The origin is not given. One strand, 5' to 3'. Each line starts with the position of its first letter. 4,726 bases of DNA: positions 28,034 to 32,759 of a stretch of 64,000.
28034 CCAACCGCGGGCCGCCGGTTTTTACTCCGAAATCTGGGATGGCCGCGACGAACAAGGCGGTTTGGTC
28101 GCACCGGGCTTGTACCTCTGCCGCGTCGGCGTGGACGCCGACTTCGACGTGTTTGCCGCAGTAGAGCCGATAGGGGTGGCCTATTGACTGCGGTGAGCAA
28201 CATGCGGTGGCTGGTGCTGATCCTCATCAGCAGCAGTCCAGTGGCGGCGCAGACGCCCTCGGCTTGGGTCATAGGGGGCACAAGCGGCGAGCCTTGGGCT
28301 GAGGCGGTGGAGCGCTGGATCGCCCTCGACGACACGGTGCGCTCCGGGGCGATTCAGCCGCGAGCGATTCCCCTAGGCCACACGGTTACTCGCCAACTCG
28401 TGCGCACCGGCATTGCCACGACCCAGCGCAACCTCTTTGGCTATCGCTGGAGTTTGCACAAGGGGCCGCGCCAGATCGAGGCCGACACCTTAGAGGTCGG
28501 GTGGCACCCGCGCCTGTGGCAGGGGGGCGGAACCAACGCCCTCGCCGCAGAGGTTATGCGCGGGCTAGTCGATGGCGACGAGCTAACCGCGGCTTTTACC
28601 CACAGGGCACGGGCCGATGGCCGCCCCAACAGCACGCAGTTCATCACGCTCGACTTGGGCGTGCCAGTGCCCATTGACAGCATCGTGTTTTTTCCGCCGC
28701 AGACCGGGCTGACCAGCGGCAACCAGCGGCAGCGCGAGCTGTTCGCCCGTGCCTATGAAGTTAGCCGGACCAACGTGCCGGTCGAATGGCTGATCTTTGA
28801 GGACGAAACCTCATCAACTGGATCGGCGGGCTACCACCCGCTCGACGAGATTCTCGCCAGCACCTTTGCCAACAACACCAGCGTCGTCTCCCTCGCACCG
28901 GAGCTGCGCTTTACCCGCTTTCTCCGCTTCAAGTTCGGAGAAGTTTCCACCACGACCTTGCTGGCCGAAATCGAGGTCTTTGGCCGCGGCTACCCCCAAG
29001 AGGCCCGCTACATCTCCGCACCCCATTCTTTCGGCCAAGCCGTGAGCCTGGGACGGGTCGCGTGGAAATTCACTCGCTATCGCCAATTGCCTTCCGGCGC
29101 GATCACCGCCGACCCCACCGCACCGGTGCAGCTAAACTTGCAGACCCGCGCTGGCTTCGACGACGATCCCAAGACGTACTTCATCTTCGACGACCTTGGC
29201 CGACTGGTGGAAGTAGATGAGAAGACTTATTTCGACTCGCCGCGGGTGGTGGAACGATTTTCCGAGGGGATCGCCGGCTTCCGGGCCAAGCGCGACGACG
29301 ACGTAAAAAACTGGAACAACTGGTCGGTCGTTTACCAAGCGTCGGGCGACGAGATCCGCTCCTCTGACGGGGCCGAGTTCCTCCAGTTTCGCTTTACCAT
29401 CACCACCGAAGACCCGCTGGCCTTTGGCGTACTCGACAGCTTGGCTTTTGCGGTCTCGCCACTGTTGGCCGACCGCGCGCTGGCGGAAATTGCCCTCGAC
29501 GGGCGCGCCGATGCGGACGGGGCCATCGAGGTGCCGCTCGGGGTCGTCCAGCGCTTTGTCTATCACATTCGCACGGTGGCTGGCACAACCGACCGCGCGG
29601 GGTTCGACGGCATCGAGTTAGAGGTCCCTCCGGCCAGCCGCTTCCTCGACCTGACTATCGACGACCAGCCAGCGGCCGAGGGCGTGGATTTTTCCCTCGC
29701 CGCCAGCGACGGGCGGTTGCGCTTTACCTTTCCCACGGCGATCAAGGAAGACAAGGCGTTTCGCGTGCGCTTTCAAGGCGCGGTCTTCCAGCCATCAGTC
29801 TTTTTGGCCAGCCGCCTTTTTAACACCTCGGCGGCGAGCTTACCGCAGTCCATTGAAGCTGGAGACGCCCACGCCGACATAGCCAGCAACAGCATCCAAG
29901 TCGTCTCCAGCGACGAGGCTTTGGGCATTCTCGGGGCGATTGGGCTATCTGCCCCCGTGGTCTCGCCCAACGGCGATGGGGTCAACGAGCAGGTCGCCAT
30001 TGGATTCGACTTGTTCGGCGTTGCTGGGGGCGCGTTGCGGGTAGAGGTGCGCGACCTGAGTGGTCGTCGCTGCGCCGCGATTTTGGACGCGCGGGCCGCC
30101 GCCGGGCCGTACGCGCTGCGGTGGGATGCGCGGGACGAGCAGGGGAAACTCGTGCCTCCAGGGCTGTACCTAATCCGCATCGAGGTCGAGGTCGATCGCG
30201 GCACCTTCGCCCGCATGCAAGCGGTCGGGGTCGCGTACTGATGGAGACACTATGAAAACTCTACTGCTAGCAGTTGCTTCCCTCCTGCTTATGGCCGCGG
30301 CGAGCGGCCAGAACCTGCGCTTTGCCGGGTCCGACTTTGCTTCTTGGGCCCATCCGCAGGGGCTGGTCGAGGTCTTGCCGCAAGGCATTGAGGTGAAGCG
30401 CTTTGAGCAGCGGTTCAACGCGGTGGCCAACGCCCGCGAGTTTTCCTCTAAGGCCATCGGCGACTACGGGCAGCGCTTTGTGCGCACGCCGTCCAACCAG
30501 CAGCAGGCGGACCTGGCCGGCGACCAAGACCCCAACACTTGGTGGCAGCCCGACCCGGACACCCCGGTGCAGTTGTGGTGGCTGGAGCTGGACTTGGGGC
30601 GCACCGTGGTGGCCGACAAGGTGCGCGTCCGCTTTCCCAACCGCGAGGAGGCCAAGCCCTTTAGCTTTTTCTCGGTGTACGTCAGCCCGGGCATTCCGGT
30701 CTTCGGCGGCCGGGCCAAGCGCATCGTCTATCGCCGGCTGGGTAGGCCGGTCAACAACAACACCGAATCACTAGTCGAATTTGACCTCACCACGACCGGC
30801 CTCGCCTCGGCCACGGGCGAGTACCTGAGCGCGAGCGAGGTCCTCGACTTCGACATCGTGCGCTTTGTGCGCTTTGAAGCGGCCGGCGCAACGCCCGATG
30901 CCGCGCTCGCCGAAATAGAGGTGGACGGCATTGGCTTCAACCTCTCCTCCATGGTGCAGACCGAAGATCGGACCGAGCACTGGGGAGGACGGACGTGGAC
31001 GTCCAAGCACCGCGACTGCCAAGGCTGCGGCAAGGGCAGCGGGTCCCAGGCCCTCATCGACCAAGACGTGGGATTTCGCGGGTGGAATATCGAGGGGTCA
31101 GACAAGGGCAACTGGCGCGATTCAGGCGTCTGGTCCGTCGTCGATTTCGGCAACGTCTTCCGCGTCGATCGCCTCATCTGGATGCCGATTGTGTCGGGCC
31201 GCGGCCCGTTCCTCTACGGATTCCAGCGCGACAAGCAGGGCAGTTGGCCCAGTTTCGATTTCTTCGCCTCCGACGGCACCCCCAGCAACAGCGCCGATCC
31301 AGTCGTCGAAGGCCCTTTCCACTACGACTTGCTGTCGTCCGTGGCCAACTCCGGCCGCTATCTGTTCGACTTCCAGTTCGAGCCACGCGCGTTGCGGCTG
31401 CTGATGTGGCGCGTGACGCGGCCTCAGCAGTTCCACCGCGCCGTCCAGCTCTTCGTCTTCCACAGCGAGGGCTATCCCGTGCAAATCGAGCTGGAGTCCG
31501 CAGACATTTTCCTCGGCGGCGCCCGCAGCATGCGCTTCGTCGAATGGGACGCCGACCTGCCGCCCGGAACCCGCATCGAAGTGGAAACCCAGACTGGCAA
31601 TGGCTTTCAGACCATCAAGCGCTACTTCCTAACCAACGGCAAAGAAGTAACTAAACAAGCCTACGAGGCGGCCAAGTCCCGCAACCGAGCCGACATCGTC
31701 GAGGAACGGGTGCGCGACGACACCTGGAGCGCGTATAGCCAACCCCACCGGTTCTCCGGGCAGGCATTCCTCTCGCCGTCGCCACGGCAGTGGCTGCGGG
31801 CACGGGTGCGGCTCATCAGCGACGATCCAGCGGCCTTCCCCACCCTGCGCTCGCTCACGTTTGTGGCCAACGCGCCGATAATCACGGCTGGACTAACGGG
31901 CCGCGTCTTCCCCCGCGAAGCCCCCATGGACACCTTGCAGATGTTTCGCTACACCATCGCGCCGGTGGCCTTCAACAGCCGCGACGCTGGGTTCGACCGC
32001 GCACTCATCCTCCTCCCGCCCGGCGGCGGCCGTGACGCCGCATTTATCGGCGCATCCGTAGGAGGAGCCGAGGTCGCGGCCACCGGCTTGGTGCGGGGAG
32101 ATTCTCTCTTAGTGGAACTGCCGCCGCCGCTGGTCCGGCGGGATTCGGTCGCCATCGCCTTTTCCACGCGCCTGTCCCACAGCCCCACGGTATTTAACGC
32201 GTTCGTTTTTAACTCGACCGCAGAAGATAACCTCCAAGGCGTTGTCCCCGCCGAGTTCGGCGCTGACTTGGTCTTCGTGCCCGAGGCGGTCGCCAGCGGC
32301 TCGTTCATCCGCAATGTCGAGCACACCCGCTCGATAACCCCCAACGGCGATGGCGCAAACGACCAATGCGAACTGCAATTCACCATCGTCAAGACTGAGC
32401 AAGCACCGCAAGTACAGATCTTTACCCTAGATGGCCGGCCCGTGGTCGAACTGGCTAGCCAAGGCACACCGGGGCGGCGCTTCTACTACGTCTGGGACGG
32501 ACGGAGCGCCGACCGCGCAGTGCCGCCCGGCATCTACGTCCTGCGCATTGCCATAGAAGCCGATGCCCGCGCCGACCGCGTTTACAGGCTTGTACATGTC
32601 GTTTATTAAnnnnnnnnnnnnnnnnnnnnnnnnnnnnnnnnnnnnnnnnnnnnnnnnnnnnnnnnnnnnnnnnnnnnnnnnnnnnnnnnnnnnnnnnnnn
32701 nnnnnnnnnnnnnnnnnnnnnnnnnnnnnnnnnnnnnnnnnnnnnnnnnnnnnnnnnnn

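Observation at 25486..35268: Translationally coupled operon: lipoprotein, three paralogous discoidin-like secreted proteins with FlgD-Ig/T9SS-CTD-like tails, and a ~880-aa OM protein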

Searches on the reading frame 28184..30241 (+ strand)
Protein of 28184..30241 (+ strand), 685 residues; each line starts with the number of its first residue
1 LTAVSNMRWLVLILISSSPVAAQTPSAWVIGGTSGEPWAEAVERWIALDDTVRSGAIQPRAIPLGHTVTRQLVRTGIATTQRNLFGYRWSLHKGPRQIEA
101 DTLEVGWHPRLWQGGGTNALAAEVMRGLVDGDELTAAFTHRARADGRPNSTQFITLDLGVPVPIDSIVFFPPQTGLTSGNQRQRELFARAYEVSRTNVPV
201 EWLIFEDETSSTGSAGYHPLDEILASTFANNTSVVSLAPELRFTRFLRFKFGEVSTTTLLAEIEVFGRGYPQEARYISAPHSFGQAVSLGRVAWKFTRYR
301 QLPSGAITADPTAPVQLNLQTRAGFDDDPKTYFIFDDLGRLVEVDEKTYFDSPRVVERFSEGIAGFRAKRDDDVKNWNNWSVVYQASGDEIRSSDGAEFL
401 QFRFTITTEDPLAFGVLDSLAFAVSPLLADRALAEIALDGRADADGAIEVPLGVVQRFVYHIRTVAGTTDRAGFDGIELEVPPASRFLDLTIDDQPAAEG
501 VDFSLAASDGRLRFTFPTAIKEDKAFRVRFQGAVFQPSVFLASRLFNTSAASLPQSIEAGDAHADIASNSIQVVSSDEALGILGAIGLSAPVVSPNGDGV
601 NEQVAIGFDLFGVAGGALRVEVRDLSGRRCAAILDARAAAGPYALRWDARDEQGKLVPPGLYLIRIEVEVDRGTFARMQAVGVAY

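Call 9: search_protein_families(library=pfam, proteins=[window:28184-30241:+], max_evalue=0.1)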
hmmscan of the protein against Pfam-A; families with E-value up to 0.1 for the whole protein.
window:28184-30241:+ (685 aa): 4 families
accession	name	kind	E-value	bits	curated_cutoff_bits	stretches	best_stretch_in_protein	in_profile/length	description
PF13860.13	FlgD_ig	-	0.00013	22.4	27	1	617-667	24-74/79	FlgD Ig-like domain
PF10029.15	DUF2271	-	0.0015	18.7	27.3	1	632-674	66-108/136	Predicted periplasmic protein (DUF2271)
PF00754.31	F5_F8_type_C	-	0.074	13.6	28.2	0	127-179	16-61/127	F5/8 type C domain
PF08940.17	DUF1918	-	0.077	13.1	24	0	627-660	19-53/58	Domain of unknown function (DUF1918)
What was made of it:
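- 28202..30241 (+): P2, 679 aa: full-length paralogue of P1. FlgD_ig scores 22.4 bits, below the cut-off (call 9).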

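Call 10: search_protein_families(library=ncbifam, proteins=[window:28184-30241:+], max_evalue=0.1)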
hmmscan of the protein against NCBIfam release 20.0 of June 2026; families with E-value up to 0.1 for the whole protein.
window:28184-30241:+ (685 aa): 4 families
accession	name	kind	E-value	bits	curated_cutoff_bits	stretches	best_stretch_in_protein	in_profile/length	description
NF005176.1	PRK06655.1-1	equivalog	6.3e-05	23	230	1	614-679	95-159/197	flagellar hook assembly protein FlgD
NF009277.0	PRK12634.1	equivalog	0.03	14.4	333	1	613-665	119-171/221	flagellar basal body rod modification protein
NF011943.0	PRK15414.1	subfamily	0.044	12.8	801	1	324-404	243-318/456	phosphomannomutase CpsG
NF009452.0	PRK12812.1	equivalog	0.068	12.4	258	0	582-668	115-206/289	flagellar basal body rod modification protein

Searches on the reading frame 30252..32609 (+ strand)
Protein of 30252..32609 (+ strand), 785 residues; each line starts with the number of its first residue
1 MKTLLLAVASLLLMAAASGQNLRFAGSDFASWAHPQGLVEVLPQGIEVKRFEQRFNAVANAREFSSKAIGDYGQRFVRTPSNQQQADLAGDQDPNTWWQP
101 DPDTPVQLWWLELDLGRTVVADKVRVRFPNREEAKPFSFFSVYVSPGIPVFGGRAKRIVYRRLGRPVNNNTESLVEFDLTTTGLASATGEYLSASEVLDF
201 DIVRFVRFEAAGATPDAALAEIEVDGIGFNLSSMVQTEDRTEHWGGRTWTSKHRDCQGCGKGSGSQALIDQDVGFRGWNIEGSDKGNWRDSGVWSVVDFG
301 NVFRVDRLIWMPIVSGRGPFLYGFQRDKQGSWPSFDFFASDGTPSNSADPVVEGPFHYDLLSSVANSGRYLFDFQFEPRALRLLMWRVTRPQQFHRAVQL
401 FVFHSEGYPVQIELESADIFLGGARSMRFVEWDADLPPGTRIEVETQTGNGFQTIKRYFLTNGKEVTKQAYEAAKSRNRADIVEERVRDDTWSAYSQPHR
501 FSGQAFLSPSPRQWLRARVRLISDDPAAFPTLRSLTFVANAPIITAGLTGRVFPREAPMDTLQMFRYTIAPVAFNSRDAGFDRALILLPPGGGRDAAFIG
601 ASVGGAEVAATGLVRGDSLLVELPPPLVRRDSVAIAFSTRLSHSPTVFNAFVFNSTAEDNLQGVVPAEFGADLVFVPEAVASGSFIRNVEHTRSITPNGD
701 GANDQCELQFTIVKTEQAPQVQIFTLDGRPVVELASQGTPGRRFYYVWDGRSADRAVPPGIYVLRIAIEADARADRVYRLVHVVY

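Call 9: search_protein_families(library=pfam, proteins=[window:30252-32609:+], max_evalue=0.1)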
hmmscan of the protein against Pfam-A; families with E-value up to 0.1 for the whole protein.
window:30252-32609:+ (785 aa): 3 families
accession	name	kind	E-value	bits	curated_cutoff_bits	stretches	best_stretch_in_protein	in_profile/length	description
PF13585.12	CHU_C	-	9.7e-06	26.1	27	1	693-770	5-74/86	CHU_C Type IX secretion signal domain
PF00754.31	F5_F8_type_C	-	0.00015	22.3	28.2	1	82-145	10-71/127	F5/8 type C domain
PF22633.2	F5_F8_type_C_2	-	0.017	16.2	27.8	0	90-145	3-56/91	NedA-like, galactose-binding domain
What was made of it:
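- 30252..32609 (+): P3, 785 aa: paralogue with two tandem discoidin-like modules. It is the gene most constantly adjacent to the barrel. CHU_C scores 26.1 bits and F5_F8_type_C 22.3 bits (call 9).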

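Call 10: search_protein_families(library=ncbifam, proteins=[window:30252-32609:+], max_evalue=0.1)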
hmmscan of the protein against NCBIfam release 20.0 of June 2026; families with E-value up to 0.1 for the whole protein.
window:30252-32609:+ (785 aa): 2 families
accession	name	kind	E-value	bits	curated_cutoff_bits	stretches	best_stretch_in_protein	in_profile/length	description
TIGR04131.1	Bac_Flav_CTERM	domain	0.00056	20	35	1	691-771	3-74/85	T9SS type B sorting domain-containing protein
TIGR04183.1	Por_Secre_tail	domain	0.023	14.6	23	1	708-767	11-59/72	T9SS type A sorting domain-containing protein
